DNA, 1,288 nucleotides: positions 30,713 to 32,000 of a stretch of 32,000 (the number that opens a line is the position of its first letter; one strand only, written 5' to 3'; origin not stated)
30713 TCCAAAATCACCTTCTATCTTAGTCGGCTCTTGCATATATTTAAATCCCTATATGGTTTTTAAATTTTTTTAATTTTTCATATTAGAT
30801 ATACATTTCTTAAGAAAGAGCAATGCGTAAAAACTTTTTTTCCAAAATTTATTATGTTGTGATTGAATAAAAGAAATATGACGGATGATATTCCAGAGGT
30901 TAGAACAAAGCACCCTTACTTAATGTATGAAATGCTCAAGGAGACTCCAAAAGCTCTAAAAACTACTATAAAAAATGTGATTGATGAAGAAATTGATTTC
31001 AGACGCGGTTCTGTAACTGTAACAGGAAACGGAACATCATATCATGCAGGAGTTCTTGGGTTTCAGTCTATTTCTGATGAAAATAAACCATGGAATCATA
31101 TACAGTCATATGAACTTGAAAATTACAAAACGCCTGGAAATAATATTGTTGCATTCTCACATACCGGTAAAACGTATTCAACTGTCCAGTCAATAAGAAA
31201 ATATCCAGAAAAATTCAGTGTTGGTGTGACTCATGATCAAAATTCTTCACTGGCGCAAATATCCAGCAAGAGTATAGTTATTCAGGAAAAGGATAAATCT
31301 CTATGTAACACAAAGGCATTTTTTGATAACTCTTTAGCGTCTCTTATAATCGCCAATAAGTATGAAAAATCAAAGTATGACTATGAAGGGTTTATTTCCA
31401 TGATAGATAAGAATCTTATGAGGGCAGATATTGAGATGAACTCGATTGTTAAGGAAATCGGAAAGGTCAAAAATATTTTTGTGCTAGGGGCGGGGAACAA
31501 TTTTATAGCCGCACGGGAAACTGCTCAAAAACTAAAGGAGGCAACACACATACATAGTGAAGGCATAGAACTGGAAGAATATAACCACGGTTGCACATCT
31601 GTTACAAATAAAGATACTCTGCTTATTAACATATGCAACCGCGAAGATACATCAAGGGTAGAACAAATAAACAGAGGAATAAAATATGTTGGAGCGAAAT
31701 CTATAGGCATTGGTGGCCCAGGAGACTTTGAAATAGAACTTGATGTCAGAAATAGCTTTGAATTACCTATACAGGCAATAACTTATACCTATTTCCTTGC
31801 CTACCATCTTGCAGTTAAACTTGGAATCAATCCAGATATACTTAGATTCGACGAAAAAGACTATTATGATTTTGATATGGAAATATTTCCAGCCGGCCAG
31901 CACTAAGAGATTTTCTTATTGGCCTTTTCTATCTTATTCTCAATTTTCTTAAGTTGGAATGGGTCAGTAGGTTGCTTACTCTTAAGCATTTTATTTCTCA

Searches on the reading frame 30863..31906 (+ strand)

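Call 60: search_protein_families(library=pfam, proteins=[window:30863-31906:+], max_evalue=0.001)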
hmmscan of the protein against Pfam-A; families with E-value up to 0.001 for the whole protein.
window:30863-31906:+ (347 aa): 1 family
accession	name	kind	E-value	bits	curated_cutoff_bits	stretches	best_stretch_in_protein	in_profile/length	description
PF01380.27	SIS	-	1e-14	54.9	25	1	200-286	3-89/131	SIS domain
